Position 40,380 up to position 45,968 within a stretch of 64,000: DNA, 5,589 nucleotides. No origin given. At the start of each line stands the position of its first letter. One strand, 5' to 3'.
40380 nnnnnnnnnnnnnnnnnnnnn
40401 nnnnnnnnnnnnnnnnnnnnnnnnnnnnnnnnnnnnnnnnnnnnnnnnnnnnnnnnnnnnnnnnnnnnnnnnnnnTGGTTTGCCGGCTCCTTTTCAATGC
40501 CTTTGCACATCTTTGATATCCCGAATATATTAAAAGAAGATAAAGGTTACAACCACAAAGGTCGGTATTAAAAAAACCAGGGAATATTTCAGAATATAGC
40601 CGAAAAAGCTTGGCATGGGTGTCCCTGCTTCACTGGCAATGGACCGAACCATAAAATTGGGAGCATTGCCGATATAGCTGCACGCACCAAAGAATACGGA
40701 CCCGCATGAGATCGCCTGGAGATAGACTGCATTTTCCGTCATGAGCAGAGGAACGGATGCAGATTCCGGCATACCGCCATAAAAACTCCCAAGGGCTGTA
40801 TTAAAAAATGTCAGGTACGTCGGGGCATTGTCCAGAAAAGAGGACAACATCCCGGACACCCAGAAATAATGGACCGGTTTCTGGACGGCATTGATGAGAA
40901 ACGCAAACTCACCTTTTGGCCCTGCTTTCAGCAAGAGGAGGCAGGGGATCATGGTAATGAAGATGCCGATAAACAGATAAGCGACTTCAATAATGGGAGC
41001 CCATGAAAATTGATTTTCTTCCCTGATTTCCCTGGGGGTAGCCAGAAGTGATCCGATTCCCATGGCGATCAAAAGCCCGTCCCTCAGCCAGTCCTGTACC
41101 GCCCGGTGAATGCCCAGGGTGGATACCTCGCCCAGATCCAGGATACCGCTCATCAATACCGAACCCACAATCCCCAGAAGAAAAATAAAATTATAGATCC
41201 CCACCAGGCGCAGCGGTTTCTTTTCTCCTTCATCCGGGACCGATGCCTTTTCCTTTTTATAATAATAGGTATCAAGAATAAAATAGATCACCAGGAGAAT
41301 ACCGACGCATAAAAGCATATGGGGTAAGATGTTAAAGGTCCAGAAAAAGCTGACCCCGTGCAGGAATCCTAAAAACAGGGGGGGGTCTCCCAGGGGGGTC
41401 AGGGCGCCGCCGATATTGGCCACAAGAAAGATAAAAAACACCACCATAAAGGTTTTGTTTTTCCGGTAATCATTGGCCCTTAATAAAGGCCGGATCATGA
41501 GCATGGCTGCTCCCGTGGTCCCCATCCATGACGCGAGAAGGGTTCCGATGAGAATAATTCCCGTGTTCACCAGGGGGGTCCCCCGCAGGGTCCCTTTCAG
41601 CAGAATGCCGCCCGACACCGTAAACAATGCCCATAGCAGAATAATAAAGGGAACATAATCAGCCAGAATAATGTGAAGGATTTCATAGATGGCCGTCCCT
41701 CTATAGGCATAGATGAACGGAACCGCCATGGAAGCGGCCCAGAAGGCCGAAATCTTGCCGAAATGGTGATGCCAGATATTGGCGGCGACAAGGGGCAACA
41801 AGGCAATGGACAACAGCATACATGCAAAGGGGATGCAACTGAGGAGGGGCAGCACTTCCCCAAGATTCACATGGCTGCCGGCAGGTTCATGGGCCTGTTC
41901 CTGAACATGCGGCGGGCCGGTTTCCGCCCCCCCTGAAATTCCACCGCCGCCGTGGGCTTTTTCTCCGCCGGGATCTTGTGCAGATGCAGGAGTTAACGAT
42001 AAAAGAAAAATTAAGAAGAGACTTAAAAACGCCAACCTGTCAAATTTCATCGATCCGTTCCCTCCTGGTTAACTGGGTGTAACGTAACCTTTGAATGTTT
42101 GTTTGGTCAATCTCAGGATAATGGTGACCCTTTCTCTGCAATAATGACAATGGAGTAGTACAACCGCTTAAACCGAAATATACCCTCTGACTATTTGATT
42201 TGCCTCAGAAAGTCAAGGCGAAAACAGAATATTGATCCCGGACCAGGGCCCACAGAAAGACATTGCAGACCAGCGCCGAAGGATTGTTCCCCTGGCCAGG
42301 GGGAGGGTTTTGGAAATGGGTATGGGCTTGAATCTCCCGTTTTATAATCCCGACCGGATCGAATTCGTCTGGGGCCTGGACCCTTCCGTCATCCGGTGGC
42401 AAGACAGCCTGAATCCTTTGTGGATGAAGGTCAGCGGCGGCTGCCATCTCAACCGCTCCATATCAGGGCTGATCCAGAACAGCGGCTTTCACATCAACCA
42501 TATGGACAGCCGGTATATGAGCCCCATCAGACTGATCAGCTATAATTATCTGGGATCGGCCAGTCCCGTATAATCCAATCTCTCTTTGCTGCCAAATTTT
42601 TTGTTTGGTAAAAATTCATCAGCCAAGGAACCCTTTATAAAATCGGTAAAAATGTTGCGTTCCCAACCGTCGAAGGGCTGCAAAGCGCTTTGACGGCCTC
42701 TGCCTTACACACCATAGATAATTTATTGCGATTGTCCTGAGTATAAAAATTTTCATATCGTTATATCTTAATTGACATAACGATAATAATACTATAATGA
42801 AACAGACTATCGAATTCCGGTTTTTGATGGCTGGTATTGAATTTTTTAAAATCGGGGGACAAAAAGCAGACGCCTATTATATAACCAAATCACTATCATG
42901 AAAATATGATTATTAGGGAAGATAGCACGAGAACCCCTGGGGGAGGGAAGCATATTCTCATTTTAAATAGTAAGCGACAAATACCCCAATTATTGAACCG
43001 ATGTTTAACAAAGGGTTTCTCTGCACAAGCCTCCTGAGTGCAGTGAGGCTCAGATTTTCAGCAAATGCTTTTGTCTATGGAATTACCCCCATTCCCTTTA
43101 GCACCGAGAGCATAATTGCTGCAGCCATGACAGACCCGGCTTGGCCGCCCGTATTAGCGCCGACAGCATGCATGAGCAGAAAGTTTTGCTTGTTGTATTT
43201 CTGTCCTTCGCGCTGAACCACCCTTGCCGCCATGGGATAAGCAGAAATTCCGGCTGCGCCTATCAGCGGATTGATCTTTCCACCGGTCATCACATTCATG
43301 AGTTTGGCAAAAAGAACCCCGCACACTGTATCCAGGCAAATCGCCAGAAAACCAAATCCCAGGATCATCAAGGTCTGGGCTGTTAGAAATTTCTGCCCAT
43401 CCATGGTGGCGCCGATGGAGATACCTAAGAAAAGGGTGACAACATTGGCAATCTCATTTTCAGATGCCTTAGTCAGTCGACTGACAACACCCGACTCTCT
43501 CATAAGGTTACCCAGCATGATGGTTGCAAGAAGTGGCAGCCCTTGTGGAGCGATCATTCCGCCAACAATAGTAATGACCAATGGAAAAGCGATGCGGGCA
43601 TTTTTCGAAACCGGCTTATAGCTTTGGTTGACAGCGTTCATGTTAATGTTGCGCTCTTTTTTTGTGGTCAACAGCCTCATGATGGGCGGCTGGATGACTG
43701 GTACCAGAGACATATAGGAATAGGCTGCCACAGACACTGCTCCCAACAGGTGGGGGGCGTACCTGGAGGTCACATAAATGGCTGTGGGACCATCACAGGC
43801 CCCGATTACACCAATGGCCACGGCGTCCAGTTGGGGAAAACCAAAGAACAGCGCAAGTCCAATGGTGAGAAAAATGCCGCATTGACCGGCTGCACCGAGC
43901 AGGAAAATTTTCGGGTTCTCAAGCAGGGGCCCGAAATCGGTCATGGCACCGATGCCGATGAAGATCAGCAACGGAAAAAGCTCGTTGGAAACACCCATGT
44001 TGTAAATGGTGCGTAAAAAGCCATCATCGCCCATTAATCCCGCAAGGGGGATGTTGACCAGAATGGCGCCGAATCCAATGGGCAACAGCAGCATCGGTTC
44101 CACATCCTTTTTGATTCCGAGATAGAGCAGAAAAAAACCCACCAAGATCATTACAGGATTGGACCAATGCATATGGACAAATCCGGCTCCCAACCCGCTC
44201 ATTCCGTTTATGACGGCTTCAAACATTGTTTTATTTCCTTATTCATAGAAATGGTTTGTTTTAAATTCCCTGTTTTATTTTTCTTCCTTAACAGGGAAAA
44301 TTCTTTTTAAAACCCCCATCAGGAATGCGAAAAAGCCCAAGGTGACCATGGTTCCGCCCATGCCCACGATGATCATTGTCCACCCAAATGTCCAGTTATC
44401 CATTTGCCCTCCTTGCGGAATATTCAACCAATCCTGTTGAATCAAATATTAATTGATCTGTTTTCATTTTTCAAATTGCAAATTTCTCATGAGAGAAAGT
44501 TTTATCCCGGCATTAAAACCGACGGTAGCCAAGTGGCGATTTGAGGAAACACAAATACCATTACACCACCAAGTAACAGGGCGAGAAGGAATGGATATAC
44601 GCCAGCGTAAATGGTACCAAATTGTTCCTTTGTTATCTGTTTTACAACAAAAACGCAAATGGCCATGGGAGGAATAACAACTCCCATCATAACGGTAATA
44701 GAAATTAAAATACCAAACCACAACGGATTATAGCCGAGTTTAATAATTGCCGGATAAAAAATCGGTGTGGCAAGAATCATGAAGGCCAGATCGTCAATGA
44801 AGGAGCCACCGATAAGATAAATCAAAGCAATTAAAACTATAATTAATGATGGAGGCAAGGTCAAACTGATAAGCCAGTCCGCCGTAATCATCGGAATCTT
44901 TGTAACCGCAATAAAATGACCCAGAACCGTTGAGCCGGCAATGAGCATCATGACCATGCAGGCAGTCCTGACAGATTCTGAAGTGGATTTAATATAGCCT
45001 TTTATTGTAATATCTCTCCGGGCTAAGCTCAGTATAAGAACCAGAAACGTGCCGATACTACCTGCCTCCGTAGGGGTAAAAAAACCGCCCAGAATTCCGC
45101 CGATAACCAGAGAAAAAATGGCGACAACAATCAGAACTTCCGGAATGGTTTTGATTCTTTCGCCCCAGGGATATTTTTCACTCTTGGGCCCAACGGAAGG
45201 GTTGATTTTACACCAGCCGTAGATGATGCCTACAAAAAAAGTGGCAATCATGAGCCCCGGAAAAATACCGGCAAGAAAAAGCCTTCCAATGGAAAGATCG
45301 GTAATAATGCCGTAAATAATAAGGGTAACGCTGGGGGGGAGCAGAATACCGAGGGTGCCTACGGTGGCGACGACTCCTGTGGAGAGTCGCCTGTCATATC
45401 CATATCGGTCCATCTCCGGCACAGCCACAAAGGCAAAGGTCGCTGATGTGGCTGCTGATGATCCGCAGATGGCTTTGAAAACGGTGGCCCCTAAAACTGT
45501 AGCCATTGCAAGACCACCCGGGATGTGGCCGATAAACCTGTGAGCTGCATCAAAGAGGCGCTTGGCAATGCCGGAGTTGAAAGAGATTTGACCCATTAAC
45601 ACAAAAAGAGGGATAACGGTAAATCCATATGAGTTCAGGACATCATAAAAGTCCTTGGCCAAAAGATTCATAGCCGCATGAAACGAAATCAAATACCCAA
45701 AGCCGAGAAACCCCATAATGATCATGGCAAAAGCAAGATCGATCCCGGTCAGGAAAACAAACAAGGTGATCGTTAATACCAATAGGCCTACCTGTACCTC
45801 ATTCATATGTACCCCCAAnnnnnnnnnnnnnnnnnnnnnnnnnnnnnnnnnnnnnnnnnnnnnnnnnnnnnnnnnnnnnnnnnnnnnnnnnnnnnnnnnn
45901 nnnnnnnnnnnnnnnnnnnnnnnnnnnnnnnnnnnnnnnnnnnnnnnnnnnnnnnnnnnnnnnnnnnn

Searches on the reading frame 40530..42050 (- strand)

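Call 26: search_protein_families(library=pfam, proteins=[window:40530-42050:-])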
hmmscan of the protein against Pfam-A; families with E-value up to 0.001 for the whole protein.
window:40530-42050:- (506 aa): 2 families
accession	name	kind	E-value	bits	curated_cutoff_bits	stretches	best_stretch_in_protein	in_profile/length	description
PF16980.11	CitMHS_2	-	2.2e-180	600.6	25.7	1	67-506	4-448/448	Putative citrate transport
PF03600.22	CitMHS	-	2.5e-11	43.7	31.9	1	163-435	82-329/336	Citrate transporter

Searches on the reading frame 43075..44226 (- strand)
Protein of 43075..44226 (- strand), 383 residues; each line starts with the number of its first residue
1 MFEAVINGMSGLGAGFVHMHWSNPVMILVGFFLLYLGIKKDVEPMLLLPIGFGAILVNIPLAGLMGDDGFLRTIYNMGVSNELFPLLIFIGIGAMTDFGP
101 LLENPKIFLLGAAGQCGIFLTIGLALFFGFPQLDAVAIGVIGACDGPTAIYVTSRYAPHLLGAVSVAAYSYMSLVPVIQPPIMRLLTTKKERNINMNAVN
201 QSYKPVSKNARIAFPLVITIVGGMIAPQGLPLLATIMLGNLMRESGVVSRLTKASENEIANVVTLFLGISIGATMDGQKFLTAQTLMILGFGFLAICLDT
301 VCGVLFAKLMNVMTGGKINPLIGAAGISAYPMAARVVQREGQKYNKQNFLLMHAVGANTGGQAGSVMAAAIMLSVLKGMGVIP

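Call 26: search_protein_families(library=pfam, proteins=[window:43075-44226:-])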
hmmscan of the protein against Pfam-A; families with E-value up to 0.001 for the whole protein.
window:43075-44226:- (383 aa): 1 family
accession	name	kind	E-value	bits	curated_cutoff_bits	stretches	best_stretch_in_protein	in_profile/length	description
PF03977.18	OAD_beta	-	5.3e-148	493.2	31.6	1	24-376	3-349/349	Na+-transporting oxaloacetate decarboxylase beta subunit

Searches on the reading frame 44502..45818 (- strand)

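Call 26: search_protein_families(library=pfam, proteins=[window:44502-45818:-])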
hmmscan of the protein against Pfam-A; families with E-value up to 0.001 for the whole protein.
window:44502-45818:- (438 aa): 1 family
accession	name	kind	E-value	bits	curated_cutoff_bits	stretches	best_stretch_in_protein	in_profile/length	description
PF06808.19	DctM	-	7.8e-84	282.3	23.8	1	19-427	4-413/413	Tripartite ATP-independent periplasmic transporter, DctM component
